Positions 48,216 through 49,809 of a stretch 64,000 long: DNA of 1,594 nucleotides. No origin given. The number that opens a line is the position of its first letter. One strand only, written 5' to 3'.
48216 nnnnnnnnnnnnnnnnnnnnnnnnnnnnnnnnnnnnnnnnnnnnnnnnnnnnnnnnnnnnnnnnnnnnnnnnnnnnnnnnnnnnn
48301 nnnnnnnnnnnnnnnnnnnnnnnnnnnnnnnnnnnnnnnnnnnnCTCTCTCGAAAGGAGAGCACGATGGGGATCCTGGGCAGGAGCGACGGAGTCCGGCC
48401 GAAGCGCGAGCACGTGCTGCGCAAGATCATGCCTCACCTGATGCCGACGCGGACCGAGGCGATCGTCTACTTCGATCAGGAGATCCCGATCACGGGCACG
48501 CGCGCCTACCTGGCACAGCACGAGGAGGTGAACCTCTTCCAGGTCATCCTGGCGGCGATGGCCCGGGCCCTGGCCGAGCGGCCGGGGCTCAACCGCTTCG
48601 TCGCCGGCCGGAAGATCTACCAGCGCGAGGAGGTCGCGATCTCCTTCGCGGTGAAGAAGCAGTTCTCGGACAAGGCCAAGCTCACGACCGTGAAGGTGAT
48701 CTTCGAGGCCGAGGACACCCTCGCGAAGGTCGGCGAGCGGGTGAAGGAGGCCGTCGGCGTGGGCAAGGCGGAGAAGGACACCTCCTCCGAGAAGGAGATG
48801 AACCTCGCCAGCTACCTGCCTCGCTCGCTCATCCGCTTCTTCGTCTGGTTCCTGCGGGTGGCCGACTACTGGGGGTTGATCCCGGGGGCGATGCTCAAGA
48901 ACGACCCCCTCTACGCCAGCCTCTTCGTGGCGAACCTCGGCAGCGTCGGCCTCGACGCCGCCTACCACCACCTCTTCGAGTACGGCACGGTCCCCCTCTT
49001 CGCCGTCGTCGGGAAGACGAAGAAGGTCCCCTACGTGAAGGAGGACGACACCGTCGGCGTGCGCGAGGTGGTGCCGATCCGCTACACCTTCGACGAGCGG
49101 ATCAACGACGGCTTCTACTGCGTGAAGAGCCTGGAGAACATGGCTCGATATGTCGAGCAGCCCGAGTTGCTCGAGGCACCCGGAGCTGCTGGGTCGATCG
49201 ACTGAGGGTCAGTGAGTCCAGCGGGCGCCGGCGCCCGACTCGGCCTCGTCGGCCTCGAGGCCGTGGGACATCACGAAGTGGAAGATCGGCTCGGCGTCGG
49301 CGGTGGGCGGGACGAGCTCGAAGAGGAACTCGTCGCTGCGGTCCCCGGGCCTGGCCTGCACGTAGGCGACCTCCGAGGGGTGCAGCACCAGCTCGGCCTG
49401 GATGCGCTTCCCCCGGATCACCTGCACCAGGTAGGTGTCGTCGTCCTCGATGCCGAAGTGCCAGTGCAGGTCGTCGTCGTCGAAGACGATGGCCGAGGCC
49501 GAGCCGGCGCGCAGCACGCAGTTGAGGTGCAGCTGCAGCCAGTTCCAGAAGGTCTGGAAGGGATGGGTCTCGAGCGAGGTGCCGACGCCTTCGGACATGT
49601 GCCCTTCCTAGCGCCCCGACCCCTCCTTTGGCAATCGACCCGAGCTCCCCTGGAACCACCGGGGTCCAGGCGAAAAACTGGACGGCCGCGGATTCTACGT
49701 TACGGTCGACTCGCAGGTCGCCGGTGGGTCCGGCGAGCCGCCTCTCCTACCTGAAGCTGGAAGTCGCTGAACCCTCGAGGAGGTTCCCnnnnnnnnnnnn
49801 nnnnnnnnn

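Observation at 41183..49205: Seven-gene operon with overlapping start/stop junctions: FAAL, SDR reductase, ACP, B12-radical SAM, ACAD, LhgO-like oxidase, E2-fold acyltransferase. This is the strongest candidate for an undescribed lipid-tailoring pathway.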

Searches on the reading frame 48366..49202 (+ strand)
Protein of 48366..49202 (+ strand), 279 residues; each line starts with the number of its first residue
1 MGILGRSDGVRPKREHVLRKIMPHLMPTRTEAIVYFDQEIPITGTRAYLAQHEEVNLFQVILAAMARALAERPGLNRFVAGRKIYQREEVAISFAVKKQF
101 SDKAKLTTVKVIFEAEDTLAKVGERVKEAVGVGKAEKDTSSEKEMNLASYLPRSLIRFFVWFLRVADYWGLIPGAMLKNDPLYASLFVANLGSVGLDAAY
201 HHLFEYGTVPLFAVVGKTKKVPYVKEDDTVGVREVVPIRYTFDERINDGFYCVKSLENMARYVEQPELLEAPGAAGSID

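Call 10: search_protein_families(library=pfam, proteins=[window:48366-49202:+], max_evalue=0.01)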
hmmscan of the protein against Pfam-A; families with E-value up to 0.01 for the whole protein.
window:48366-49202:+ (279 aa): 1 family
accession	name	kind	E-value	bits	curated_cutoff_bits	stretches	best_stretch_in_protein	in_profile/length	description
PF00198.28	2-oxoacid_dh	-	1.4e-13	51.3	23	2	186-269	150-230/232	2-oxoacid dehydrogenases acyltransferase (catalytic domain)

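Call 11: search_protein_families(library=ncbifam, proteins=[window:48366-49202:+], max_evalue=0.01)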
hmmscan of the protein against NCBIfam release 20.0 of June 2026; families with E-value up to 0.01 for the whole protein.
window:48366-49202:+ (279 aa): 1 family
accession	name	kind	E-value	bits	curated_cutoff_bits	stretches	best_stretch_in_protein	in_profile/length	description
TIGR01349.1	PDHac_trf_mito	equivalog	1.7e-05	24.2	445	0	187-267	353-433/437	pyruvate dehydrogenase complex dihydrolipoamide acetyltransferase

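Call 35: find_homologous_proteins(query=window:48366-49202:+)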
Query window:48366-49202:+ (279 aa): 1336 proteins with E <= 0.001 among 4770 candidates; the best 120 are listed.
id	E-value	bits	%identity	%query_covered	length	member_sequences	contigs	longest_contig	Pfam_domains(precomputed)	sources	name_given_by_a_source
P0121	1.2e-180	617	100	100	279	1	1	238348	PF00198.29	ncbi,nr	ncbi:MAG: 2-oxo acid dehydrogenase subunit E2 [Deltaproteobacteria bacterium]|nr:2-oxo acid dehydrog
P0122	6.8e-100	352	57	97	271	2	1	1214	PF00198.29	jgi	jgi:hypothetical protein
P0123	2.5e-95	337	55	98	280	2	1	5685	PF00198.29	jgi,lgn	-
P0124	1.9e-94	334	59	92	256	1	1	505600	PF00198.29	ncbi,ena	-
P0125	1.4e-92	328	56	94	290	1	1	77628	PF00198.29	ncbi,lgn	-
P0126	5.6e-92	326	54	99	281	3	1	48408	PF00198.29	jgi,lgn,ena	-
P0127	6.0e-92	326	53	97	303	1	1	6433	PF00198.29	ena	-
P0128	1.0e-91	325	56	98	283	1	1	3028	PF00198.29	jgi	jgi:hypothetical protein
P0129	2.8e-91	324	55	98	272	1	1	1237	PF00198.29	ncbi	-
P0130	1.1e-90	322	55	96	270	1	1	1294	PF00198.29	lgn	-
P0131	7.9e-90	319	54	97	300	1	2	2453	PF00198.29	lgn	-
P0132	8.1e-90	319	55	96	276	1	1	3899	PF00198.29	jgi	jgi:hypothetical protein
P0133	8.3e-90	319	58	90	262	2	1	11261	PF00198.29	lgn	-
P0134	8.4e-90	319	52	99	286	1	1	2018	PF00198.29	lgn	-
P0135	2.4e-89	317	55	99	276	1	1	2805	PF00198.29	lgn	-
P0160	9.6e-83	296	50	96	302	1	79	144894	PF00198.29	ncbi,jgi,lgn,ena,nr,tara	ncbi:MAG: hypothetical protein CL920_29370 [Deltaproteobacteria bacterium]|nr:hypothetical protein [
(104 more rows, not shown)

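Call 36: find_encoding_contigs(protein=P0124, flank=8000, max_places=1)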
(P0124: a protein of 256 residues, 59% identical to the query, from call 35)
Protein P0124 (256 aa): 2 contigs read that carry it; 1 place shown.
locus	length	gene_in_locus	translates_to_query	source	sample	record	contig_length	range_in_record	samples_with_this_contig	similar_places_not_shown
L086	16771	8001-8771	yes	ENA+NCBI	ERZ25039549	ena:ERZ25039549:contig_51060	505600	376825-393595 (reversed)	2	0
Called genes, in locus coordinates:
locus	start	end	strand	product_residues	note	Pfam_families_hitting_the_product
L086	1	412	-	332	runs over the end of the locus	PF13424:TPR_12 (faint), PF00515:TPR_1 (faint), PF07719:TPR_2 (faint), PF13432:TPR_16 (weak), PF08308:PEGA (weak), PF13620:CarboxypepD_reg (faint), PF08308:PEGA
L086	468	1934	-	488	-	PF00069:Pkinase, PF07714:PK_Tyr_Ser-Thr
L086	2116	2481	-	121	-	-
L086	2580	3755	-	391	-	PF04015:DUF362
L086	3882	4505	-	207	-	-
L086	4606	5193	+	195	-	PF16697:Yop-YscD_cpl, PF00498:FHA, PF08281:Sigma70_r4_2, PF00196:GerE, PF04545:Sigma70_r4 (weak), PF13384:HTH_23 (weak)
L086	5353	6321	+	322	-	PF01551:Peptidase_M23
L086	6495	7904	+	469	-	PF25390:WD40_RLD, PF13540:RCC1_2 (weak), PF25390:WD40_RLD, PF00415:RCC1 (weak), PF13540:RCC1_2 (weak), PF00415:RCC1 (weak), PF00415:RCC1, PF13540:RCC1_2, +2 more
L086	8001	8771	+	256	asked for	PF00198:2-oxoacid_dh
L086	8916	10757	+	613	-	-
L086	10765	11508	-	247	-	PF13432:TPR_16 (faint), PF00515:TPR_1 (faint), PF07719:TPR_2 (faint)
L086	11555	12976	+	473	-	-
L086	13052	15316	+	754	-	-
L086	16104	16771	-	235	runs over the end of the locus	-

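Call 37: find_encoding_contigs(protein=P0160, flank=8000, max_places=2)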
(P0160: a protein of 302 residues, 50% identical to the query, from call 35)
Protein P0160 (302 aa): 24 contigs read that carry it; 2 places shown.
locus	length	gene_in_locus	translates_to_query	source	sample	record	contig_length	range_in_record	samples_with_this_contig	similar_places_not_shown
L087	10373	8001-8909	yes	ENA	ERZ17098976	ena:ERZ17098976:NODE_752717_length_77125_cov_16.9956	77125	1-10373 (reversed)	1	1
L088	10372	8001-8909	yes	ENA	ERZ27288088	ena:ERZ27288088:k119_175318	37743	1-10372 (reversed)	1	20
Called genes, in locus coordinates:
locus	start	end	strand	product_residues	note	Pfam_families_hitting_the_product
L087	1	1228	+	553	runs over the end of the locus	PF03460:NIR_SIR_ferr, PF01077:NIR_SIR, PF03460:NIR_SIR_ferr, PF01077:NIR_SIR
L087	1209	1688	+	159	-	PF06073:DUF934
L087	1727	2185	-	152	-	-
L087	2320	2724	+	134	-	PF00216:Bac_DNA_binding, PF18291:HU-HIG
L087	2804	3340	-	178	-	PF02472:ExbD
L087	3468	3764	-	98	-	PF01910:Thiamine_BP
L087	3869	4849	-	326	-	-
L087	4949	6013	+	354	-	PF10672:Methyltrans_SAM, PF03602:Cons_hypoth95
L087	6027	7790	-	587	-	-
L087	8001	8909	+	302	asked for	PF00198:2-oxoacid_dh (weak)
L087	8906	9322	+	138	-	-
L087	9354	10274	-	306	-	PF10282:Lactonase (faint), PF21783:YNCE (weak), PF22494:choice_anch_I (faint), PF23749:DUF7165 (faint), PF23414:Beta-prop_EML_2 (faint), PF02239:Cytochrom_D1, PF25174:Beta-prop_THOC3 (weak)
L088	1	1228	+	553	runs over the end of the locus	PF03460:NIR_SIR_ferr, PF01077:NIR_SIR, PF03460:NIR_SIR_ferr, PF01077:NIR_SIR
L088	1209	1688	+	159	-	PF06073:DUF934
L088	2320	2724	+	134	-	PF00216:Bac_DNA_binding, PF18291:HU-HIG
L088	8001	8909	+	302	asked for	PF00198:2-oxoacid_dh (weak)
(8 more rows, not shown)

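Call 79: find_related_loci(query=A2, collection=metagenome_contigs, flank=8000)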
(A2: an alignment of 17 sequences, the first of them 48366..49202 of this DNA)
Query A2 (279 aa) in metagenome_contigs; peptide patterns used: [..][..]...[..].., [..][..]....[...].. (x = any residue, [..] = any of these).
600 stretches matched a pattern (row limit reached: there are more); 482 encode a relative of the query (tblastn E <= 1e-3); the best 80 are kept; 80 distinct loci.
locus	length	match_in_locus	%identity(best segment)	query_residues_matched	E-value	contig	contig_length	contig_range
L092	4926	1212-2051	55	1-274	3e-103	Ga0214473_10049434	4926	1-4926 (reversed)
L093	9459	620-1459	54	1-275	2e-99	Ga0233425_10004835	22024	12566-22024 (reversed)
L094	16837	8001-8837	50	1-272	1e-96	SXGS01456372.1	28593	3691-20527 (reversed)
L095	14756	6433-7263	52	1-272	2e-93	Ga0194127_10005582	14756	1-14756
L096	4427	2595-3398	52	1-269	1e-91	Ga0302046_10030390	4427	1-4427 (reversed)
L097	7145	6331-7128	53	4-269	4e-91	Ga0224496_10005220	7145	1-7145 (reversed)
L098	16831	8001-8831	51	3-272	7e-91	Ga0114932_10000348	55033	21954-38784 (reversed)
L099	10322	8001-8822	50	6-272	2e-90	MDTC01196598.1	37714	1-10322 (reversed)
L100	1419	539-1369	50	3-272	4e-96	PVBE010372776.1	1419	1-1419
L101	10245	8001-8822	51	6-273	1e-89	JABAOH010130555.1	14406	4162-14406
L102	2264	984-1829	48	1-276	1e-92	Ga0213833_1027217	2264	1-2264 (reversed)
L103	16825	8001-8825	48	2-270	2e-87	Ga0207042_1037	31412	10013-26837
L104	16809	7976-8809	48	1-271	1e-86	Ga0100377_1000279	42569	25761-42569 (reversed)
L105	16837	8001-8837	46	3-271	1e-86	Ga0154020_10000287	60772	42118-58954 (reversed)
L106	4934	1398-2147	50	14-263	1e-85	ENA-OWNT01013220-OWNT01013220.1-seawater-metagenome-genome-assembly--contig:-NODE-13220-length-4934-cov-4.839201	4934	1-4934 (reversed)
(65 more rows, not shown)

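Call 93: predict_structure(alignment_id=A2)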
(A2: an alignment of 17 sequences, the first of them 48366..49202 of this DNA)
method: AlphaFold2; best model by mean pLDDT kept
length: 279 residues; sequences in the alignment: 17
mean_pLDDT: 84.3   pTM: 0.84
mean pLDDT of the five models: 84.3, 84.2, 83.1, 82.8, 82.2
residues with pLDDT >= 90: 110; 70-90: 132; 50-70: 31; < 50: 6
segments of 3 or more residues with pLDDT < 50: none
pLDDT, mean of each block of 10 residues (from residue 1): 72 87 84 87 96 94 94 89 90 82 76 94 92 74 75 86 84 82 89 55 70 91 94 93 83 85 96 67
secondary structure, 60 per line:
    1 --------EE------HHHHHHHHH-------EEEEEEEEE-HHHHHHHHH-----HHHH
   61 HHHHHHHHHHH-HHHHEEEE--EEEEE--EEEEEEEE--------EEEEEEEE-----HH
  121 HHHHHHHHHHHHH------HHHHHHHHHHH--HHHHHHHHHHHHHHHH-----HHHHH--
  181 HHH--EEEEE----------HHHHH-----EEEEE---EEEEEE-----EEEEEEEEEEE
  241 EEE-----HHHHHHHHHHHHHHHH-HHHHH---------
elements in order: H17-25 E33-41 H43-51 H57-71 H73-76 E77-80 E83-87 E90-97 E106-113 H119-133 H140-150 H153-168 H174-178 E186-190 H201-205 E211-215 E219-224 E230-243 H249-264 H266-270

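Call 97: fold_search(model_id=the predicted structure, library=pdb)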
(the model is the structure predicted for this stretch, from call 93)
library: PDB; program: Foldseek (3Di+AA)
matches with E <= 10: 1010; with E <= 0.001: 174
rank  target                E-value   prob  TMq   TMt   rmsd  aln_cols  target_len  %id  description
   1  7r5m_A                2.2e-14  1.00  0.59  0.69   8.9       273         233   18  Core-binding domain of fungal E3-binding domain bound to the pyruvate dehydrogenase E2 core (released 2023-01-18)
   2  1b5s_A                2.3e-14  1.00  0.58  0.66  10.6       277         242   18  DIHYDROLIPOYL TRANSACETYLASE (E.C.2.3.1.12) CATALYTIC DOMAIN (RESIDUES 184-425) FROM BACILLUS STEAROTHERMOPHILUS (released 1999-02-16)
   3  7q5r_A                2.8e-14  1.00  0.52  0.68   6.3       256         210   18  Protein community member pyruvate dehydrogenase complex E2 core from C. thermophilum (released 2022-02-02)
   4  9njt_A                3.1e-14  1.00  0.59  0.70  10.1       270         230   17  Structure of native octahedral assembly of D. discoideum Odo2 (released 2025-03-12)
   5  3mae_A                5.1e-14  1.00  0.56  0.66   9.6       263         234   19  CRYSTAL STRUCTURE OF PROBABLE DIHYDROLIPOAMIDE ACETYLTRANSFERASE FROM LISTERIA MONOCYTOGENES 4b F2365 (released 2010-04-07)
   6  9a5h_B                7.7e-14  1.00  0.59  0.38  13.9       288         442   14  Integrative model of DLDH1-ODP2 by crosslinking MS and deep learning (released 2024-09-18)
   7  3mae_B                8.7e-14  1.00  0.55  0.63   9.6       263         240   20  CRYSTAL STRUCTURE OF PROBABLE DIHYDROLIPOAMIDE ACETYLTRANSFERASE FROM LISTERIA MONOCYTOGENES 4b F2365 (released 2010-04-07)
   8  8xll_L                9.9e-14  1.00  0.57  0.75   5.8       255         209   16  Structure of the native 2-oxoglutarate dehydrogenase complex (OGDHC) in the adult cortex and hippocampus (released 2025-02-05)
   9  3mae_C                9.9e-14  1.00  0.56  0.65   9.2       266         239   21  CRYSTAL STRUCTURE OF PROBABLE DIHYDROLIPOAMIDE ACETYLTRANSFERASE FROM LISTERIA MONOCYTOGENES 4b F2365 (released 2010-04-07)
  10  4n72_B                1.7e-13  1.00  0.59  0.66  10.6       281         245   14  Catalytic domain from dihydrolipoamide acetyltransferase of pyruvate dehydrogenase from Escherichia coli (released 2014-04-23)
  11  8xll_C                3.0e-13  1.00  0.58  0.74   4.0       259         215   16  Structure of the native 2-oxoglutarate dehydrogenase complex (OGDHC) in the adult cortex and hippocampus (released 2025-02-05)
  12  8eqn                  3.1e-13  1.00  0.59  0.69  11.2       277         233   16  BG505 UFO-E2p-L4P nanoparticle reconstructed by focused refinement with a mask around the nanoparticle core (released 2023-04-19)
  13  9j1w_A                4.0e-13  1.00  0.60  0.72   7.9       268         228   16  Endogenous dihydrolipoamide acetyltransferase (E2) core of pyruvate dehydrogenase complex from pig heart (released 2025-02-05)
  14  1eaa                  4.0e-13  1.00  0.56  0.63  10.3       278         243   14  ATOMIC STRUCTURE OF THE CUBIC CORE OF THE PYRUVATE DEHYDROGENASE MULTIENZYME COMPLEX (released 1993-10-31)
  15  8xll_B                4.5e-13  1.00  0.56  0.73   5.8       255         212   17  Structure of the native 2-oxoglutarate dehydrogenase complex (OGDHC) in the adult cortex and hippocampus (released 2025-02-05)
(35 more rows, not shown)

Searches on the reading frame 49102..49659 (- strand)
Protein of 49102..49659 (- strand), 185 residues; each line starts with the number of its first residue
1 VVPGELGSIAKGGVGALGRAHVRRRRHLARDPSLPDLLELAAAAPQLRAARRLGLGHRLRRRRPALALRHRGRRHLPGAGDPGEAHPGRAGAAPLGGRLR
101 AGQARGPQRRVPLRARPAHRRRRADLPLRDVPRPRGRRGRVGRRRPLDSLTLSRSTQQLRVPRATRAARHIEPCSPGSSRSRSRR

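Call 21: search_protein_families(library=pfam, proteins=[window:49102-49659:-], max_evalue=0.001)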
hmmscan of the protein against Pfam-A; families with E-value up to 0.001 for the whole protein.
window:49102-49659:- (185 aa): 0 families
